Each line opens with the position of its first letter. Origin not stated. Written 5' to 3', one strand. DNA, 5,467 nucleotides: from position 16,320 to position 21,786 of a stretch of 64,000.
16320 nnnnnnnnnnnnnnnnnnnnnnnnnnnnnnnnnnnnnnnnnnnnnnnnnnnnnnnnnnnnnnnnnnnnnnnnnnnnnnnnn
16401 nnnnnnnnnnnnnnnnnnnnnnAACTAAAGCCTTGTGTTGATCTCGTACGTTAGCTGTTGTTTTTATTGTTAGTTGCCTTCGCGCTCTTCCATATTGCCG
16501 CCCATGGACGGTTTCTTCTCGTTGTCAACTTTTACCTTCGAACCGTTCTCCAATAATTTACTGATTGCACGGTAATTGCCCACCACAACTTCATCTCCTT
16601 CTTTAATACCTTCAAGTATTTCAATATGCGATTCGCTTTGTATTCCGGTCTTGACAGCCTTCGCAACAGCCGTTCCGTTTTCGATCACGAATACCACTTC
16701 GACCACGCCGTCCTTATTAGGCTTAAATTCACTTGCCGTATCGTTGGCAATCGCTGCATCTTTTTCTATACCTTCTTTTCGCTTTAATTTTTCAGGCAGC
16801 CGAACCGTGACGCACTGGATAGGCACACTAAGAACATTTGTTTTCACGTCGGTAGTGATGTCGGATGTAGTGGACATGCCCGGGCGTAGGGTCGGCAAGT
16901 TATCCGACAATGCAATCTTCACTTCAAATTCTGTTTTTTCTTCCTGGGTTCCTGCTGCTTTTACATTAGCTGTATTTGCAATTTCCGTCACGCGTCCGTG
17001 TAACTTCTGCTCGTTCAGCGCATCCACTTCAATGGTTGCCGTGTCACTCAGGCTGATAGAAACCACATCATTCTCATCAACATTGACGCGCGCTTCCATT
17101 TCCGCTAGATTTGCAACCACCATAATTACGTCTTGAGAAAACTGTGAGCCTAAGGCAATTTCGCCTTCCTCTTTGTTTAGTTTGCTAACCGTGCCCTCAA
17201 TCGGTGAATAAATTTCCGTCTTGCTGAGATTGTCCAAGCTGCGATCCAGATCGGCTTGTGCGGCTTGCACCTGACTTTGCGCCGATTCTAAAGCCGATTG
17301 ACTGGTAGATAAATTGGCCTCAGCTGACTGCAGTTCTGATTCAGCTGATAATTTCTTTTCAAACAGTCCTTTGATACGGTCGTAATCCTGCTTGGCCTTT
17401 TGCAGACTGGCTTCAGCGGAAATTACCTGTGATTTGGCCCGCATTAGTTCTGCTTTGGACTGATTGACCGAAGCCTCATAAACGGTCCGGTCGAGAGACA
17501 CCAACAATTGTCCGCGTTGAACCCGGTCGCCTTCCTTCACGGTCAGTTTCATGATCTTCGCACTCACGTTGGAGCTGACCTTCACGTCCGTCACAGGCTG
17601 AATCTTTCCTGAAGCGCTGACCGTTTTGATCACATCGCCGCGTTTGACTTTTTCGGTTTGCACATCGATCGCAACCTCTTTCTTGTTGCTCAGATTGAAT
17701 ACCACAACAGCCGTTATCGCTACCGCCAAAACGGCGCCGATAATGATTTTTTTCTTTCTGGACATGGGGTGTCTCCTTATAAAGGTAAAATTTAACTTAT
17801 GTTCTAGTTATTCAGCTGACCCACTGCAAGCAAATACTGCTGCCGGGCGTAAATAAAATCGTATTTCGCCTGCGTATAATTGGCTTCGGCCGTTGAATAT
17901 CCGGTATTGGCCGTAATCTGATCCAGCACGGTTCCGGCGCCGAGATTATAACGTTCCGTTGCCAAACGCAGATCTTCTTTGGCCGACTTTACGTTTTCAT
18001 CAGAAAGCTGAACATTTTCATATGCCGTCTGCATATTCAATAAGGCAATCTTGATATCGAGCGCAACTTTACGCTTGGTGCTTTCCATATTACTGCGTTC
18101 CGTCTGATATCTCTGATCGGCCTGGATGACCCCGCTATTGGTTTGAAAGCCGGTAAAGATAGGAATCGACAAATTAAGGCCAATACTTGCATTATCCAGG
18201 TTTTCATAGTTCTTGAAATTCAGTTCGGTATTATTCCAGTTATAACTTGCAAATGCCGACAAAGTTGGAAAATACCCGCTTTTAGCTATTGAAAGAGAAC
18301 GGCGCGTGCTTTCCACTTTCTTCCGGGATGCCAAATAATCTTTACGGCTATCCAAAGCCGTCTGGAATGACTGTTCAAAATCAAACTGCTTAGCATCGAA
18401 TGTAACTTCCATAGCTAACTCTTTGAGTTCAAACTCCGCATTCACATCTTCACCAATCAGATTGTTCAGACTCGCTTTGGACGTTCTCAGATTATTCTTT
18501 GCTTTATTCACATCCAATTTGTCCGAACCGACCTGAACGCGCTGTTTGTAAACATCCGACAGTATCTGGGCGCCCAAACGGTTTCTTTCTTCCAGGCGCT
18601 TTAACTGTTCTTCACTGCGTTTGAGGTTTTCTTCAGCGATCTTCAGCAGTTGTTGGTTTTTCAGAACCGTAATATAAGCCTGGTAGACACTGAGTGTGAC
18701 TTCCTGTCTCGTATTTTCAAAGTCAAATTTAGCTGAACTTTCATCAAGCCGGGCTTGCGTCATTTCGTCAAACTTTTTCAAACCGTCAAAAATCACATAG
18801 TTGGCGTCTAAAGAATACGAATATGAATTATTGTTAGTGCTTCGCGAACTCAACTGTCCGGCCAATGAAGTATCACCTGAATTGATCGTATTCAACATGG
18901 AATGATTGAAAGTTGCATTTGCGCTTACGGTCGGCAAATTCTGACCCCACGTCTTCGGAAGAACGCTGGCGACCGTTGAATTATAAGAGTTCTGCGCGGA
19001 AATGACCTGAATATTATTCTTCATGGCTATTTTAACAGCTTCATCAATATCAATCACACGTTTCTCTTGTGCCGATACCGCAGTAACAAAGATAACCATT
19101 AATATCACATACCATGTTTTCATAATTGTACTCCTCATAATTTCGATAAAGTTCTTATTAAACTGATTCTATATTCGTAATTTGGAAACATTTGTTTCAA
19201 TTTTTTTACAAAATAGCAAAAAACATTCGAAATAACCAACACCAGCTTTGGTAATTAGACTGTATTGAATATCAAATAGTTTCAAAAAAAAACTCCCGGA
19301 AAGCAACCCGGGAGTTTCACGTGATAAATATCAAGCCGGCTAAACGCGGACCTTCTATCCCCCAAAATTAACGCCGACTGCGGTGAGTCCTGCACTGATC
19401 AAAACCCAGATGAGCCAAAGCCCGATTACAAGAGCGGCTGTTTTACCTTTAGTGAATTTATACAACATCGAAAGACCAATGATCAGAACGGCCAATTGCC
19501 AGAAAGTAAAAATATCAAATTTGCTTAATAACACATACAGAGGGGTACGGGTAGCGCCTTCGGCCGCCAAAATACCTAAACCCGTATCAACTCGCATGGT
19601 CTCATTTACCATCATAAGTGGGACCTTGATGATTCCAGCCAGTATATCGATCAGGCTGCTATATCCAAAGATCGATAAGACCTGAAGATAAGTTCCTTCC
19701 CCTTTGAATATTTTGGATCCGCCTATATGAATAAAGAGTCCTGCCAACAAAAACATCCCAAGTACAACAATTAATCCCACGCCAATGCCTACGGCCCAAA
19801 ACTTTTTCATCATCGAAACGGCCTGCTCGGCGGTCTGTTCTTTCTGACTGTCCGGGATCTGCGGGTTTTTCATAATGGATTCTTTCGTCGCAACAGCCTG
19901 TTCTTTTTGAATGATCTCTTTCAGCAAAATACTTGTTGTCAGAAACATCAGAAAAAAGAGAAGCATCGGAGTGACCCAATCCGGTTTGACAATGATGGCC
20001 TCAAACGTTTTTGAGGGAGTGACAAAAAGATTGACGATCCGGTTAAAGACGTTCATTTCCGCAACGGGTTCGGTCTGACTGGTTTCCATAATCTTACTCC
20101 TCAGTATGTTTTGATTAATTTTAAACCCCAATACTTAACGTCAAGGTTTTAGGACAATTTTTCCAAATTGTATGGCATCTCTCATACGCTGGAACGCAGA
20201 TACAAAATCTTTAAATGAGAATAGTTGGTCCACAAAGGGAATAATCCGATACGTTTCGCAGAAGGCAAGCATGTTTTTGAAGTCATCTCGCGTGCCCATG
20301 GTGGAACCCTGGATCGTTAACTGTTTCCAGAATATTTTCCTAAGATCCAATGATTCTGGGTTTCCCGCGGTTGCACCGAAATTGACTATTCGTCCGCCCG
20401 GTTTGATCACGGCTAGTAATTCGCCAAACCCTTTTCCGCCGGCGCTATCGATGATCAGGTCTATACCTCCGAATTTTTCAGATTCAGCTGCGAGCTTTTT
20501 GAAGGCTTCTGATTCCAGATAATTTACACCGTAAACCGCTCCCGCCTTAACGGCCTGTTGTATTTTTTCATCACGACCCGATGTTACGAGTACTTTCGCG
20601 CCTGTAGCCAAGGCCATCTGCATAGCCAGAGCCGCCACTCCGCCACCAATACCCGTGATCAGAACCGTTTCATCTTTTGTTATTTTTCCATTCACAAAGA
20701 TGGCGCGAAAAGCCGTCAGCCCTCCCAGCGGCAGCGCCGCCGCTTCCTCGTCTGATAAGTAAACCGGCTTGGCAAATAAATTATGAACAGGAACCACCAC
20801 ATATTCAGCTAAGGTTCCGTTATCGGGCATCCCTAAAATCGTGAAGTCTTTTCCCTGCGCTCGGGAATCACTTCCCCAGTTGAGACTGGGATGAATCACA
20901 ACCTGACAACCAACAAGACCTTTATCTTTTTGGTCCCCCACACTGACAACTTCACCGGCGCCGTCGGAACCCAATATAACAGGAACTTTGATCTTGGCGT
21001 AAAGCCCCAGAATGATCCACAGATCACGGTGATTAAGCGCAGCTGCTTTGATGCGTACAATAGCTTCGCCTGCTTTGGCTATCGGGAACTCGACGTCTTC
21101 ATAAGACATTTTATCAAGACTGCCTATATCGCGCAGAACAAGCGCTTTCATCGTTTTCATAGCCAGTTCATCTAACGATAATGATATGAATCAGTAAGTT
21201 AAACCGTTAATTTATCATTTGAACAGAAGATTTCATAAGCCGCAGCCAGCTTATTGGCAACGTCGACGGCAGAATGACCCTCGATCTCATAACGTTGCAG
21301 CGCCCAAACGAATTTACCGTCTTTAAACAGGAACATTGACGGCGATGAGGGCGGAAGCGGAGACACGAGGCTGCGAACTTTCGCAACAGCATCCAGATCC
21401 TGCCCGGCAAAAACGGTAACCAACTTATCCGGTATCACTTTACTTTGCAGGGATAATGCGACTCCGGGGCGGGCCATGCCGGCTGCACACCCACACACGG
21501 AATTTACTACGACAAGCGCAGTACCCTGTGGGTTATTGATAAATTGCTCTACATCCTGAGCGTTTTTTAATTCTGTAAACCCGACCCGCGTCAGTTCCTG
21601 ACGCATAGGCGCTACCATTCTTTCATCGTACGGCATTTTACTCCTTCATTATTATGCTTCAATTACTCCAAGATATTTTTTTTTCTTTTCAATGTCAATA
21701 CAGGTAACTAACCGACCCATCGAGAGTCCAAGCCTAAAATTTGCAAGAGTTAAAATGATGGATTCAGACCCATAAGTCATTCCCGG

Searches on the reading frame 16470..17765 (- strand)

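Call 15: search_protein_families(library=pfam, proteins=[window:16470-17765:-], max_evalue=0.001)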
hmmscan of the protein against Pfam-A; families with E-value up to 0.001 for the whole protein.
window:16470-17765:- (431 aa): 5 families
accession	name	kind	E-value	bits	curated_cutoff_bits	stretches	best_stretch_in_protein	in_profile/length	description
PF16576.10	HlyD_D23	-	1.2e-14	54.6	30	1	48-297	5-212/214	Barrel-sandwich domain of CusB or HlyD membrane-fusion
PF13437.12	HlyD_3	-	6.8e-13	49.7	22.2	1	185-296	2-106/106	HlyD family secretion protein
PF13533.13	Biotin_lipoyl_2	-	2.1e-07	31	29.8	1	61-92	1-32/32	Biotin-lipoyl like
PF02321.23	OEP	-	1.3e-06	28.8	22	1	98-176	107-185/187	Outer membrane efflux protein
PF00358.26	PTS_EIIA_1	-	0.00064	19.9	27.2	0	69-98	81-110/127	phosphoenolpyruvate-dependent sugar phosphotransferase system, EIIA 1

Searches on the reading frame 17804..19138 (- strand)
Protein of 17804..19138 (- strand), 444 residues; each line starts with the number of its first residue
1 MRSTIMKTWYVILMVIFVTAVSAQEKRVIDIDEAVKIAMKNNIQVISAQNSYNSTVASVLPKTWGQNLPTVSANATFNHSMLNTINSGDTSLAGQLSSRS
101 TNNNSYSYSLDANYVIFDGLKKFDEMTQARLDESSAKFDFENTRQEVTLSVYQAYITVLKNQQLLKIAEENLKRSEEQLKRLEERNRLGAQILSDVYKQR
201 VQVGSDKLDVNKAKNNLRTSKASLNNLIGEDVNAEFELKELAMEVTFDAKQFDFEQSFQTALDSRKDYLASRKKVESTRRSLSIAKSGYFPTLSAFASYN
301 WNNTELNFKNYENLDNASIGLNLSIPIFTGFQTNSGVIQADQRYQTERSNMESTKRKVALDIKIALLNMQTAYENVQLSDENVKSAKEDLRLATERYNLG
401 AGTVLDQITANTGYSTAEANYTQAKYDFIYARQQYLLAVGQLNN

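Call 15: search_protein_families(library=pfam, proteins=[window:17804-19138:-], max_evalue=0.001)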
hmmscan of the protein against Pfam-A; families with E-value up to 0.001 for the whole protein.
window:17804-19138:- (444 aa): 1 family
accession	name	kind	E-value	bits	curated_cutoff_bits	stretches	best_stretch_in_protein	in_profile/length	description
PF02321.23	OEP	-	3.4e-64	216.6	22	2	254-440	1-187/187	Outer membrane efflux protein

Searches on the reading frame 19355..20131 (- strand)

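Call 16: search_protein_families(library=pfam, proteins=[window:19355-20131:-], max_evalue=0.001)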
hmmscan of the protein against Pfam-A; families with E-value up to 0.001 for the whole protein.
window:19355-20131:- (258 aa): 1 family
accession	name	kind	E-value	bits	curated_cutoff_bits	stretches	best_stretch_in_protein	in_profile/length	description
PF04893.22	Yip1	-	2.1e-19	70.5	28.6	1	34-247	2-170/173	Yip1 domain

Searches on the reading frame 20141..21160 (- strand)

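Call 16: search_protein_families(library=pfam, proteins=[window:20141-21160:-], max_evalue=0.001)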
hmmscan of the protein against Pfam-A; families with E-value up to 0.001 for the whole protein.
window:20141-21160:- (339 aa): 4 families
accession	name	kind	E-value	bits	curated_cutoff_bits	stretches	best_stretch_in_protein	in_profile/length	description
PF00107.32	ADH_zinc_N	-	9.4e-26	90.7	31.8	1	174-302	1-128/129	Zinc-binding dehydrogenase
PF08240.17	ADH_N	-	1.1e-18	67.8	23.5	1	30-132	2-103/104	Alcohol dehydrogenase GroES-like domain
PF13602.12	ADH_zinc_N_2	-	3.1e-13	51.2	27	1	212-337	7-134/134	Zinc-binding dehydrogenase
PF00106.31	adh_short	-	0.00019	21.4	26.6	1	165-247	2-92/195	short chain dehydrogenase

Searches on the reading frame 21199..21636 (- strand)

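Call 15: search_protein_families(library=pfam, proteins=[window:21199-21636:-], max_evalue=0.001)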
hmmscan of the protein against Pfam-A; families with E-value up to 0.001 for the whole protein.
window:21199-21636:- (145 aa): 1 family
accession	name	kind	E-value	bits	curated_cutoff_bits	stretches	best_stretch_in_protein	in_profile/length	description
PF06491.16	Disulph_isomer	-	1.2e-55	187.8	25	1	3-138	1-136/136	Disulphide isomerase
